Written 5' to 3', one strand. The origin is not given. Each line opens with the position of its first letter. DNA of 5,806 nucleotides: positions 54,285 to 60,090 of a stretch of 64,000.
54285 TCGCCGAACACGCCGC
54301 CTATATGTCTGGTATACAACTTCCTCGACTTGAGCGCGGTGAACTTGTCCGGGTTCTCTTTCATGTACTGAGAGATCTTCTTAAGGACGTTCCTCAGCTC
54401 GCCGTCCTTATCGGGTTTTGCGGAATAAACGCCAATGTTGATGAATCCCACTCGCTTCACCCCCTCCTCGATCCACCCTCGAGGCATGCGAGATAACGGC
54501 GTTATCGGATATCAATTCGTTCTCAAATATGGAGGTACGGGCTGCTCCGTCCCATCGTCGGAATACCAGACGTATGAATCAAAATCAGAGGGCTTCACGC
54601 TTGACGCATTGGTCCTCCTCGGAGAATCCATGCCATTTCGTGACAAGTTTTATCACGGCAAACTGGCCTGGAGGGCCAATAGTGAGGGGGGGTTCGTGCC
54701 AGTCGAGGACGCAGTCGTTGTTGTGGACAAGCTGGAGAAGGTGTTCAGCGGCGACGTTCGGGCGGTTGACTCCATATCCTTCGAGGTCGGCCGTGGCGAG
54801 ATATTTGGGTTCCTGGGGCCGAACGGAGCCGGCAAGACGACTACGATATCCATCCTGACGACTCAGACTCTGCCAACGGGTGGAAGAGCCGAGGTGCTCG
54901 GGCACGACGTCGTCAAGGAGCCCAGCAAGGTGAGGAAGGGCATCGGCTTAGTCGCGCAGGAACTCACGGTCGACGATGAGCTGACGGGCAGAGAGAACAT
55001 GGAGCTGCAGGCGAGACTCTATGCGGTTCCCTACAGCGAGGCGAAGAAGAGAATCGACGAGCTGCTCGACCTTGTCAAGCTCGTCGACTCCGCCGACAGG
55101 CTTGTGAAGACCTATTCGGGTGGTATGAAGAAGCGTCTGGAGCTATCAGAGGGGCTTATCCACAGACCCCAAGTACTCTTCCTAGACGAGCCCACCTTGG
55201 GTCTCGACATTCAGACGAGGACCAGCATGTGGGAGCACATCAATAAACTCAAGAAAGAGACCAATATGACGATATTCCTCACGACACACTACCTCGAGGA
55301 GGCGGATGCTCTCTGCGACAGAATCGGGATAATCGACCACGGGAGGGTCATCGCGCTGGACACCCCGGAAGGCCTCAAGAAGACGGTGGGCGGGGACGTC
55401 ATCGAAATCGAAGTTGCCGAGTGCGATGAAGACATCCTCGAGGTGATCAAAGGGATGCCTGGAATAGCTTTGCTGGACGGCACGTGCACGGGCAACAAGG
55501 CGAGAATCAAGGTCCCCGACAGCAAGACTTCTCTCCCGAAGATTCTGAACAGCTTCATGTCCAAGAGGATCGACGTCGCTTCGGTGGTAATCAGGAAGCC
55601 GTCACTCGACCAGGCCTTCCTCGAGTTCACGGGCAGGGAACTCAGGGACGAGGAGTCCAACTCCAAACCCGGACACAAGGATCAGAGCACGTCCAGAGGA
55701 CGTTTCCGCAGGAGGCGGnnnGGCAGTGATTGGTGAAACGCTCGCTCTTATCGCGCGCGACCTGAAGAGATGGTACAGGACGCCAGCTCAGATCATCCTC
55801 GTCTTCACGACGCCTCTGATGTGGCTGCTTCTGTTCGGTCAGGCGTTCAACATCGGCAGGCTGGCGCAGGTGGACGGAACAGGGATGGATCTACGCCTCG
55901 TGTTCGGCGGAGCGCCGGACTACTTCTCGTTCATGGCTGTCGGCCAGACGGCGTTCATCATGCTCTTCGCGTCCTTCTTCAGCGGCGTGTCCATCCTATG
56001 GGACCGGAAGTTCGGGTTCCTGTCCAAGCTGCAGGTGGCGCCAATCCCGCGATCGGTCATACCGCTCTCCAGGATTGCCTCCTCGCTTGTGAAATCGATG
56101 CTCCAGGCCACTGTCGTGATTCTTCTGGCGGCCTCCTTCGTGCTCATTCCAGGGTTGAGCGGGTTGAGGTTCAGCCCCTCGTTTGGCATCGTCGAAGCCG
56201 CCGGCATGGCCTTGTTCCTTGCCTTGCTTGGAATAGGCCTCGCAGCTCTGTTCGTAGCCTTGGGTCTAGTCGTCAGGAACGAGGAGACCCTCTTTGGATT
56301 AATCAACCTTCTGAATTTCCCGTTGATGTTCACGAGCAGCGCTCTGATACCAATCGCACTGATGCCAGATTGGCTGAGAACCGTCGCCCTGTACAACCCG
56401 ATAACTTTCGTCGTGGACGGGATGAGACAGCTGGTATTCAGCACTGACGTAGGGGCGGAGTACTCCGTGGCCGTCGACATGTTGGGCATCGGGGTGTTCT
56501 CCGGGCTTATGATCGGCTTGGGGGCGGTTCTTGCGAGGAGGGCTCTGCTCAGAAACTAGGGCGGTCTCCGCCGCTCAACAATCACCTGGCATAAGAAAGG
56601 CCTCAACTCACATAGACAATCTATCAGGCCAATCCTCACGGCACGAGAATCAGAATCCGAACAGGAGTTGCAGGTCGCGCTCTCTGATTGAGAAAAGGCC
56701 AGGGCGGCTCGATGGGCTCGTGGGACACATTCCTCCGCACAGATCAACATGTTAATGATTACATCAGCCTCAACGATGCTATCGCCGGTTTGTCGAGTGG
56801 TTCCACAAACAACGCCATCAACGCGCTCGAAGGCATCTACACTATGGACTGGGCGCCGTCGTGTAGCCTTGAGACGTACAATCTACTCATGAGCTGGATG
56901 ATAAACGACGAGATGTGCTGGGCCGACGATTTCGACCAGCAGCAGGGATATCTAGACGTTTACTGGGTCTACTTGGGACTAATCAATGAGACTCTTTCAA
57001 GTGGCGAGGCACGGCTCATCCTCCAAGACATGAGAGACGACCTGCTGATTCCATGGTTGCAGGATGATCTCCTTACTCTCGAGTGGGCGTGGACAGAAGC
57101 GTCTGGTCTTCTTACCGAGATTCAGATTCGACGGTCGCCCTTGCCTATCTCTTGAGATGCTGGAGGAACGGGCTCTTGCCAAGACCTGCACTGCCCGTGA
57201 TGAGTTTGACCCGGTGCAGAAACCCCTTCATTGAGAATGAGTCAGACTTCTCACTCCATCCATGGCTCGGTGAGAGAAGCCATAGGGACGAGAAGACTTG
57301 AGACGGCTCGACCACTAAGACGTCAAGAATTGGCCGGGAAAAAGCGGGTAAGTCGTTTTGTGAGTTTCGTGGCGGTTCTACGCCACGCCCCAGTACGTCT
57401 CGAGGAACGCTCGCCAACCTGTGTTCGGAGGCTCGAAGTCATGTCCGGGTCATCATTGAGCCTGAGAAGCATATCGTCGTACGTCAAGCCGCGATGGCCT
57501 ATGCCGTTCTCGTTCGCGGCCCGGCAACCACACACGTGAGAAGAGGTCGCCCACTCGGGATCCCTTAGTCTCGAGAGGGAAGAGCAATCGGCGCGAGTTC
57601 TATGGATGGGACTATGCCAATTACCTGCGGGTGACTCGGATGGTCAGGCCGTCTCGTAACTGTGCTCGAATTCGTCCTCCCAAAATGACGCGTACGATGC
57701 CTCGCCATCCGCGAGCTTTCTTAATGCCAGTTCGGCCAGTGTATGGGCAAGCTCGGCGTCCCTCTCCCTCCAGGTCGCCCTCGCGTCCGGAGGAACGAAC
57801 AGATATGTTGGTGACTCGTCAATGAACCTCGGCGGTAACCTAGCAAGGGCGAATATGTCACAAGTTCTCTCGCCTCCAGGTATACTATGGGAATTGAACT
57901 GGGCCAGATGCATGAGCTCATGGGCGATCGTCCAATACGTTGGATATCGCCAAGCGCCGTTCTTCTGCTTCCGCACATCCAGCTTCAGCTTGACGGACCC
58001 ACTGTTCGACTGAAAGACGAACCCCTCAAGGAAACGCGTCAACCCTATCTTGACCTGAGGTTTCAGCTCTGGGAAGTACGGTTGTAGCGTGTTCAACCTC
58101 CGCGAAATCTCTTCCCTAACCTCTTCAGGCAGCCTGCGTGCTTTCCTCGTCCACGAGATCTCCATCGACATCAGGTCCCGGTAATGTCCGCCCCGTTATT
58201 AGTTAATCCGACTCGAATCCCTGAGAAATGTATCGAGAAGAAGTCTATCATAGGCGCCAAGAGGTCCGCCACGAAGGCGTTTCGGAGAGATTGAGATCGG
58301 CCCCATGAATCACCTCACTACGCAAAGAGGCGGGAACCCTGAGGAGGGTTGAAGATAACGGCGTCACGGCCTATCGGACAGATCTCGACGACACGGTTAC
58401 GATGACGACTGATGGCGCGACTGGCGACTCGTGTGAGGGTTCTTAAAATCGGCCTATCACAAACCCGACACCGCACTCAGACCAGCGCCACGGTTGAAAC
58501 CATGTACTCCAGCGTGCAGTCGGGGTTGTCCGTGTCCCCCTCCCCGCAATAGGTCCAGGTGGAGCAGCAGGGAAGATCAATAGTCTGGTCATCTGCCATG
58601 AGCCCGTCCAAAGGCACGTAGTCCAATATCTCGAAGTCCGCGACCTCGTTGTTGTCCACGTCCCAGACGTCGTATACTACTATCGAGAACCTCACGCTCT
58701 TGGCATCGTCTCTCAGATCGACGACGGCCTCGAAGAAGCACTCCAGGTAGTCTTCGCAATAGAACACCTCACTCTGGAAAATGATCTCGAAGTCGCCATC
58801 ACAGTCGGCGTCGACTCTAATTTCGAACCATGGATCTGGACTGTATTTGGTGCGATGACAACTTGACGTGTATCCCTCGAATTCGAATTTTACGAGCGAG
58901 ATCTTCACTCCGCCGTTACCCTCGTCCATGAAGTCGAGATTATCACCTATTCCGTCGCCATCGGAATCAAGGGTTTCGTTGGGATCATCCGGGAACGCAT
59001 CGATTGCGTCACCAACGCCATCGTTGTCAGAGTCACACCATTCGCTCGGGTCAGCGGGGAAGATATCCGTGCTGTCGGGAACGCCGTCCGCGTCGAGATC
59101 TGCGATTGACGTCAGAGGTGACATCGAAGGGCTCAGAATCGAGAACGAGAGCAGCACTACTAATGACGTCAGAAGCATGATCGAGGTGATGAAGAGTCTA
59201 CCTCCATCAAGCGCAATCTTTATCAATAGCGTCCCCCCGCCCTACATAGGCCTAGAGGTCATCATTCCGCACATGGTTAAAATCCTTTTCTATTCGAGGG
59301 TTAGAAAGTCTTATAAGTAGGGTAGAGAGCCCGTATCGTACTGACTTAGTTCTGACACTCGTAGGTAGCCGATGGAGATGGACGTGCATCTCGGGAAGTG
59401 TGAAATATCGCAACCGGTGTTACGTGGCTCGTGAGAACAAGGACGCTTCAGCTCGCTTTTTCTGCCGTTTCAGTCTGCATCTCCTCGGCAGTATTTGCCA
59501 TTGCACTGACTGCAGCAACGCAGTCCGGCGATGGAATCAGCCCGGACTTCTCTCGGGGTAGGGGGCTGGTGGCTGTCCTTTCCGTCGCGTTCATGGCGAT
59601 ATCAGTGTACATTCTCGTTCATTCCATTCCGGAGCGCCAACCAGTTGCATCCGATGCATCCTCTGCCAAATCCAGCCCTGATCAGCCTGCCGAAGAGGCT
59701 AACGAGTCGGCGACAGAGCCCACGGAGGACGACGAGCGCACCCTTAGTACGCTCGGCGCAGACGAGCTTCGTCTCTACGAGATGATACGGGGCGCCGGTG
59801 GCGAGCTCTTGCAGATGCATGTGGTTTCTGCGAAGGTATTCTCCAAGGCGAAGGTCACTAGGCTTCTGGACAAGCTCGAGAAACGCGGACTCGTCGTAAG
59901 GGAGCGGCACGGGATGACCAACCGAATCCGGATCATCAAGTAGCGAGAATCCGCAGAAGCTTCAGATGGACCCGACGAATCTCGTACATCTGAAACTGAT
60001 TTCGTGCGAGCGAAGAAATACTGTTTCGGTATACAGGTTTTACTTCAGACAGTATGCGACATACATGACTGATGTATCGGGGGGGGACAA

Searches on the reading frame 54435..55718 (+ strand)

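Call 17: search_protein_families(library=pfam, proteins=[window:54435-55718:+], max_evalue=0.01)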
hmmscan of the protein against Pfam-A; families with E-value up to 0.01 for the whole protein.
window:54435-55718:+ (428 aa): 4 families
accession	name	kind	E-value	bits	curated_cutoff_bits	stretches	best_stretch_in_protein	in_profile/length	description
PF00005.33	ABC_tran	-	3.4e-31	109.1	25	1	112-254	2-136/137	ABC transporter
PF13732.12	DrrA1-3_C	-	7.8e-07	30.2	27.4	1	310-398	2-80/81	ATP-binding protein DrrA1-3-like, C-terminal domain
PF13304.12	AAA_21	-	5.2e-06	27.2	27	0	227-285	238-298/304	AAA domain, putative AbiEii toxin, Type IV TA system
PF13476.12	AAA_23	-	0.0077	17.3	27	0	115-141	16-39/201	AAA domain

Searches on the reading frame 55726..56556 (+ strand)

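Call 17: search_protein_families(library=pfam, proteins=[window:55726-56556:+], max_evalue=0.01)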
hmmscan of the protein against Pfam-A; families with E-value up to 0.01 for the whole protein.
window:55726-56556:+ (277 aa): 2 families
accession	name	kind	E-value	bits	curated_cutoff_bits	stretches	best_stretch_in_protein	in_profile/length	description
PF01061.29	ABC2_membrane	-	4.8e-28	98.6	26.9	1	5-238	3-211/211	ABC-2 type transporter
PF12698.13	ABC2_membrane_3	-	5.3e-15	55.8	31.6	1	60-266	154-345/347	ABC-2 family transporter protein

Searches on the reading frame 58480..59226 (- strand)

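Call 17: search_protein_families(library=pfam, proteins=[window:58480-59226:-], max_evalue=0.01)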
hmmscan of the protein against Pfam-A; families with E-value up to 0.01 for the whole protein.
window:58480-59226:- (249 aa): 1 family
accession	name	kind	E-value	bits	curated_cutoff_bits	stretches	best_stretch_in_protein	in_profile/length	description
PF06687.17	SUR7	-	0.0093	16.1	29.6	0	13-238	3-69/201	SUR7/PalI family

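Call 48: search_protein_families(library=ncbifam, proteins=[window:58480-59226:-], max_evalue=0.001)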
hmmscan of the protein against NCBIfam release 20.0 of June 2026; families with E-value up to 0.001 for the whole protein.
window:58480-59226:- (249 aa): 0 families

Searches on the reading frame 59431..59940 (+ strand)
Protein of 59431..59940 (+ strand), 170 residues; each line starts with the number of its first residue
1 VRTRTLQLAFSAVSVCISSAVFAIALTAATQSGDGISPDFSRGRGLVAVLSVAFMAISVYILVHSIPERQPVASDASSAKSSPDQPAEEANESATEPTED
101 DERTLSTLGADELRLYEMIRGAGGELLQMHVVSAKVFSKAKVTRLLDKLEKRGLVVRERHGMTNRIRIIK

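Call 17: search_protein_families(library=pfam, proteins=[window:59431-59940:+], max_evalue=0.01)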
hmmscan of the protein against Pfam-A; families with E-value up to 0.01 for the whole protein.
window:59431-59940:+ (170 aa): 4 families
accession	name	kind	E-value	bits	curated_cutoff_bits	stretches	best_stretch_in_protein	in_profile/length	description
PF24034.1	DUF7343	-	2.3e-09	37.4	27.6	1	111-167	4-60/62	Domain of unknown function (DUF7343)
PF12802.13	MarR_2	-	7.1e-06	26.5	27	1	117-161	13-56/61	MarR family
PF01047.28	MarR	-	0.0001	22.6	24.6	1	138-160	30-52/59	MarR family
PF14851.11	FAM176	-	0.0087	16.3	31.5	0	45-158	23-132/152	FAM176 family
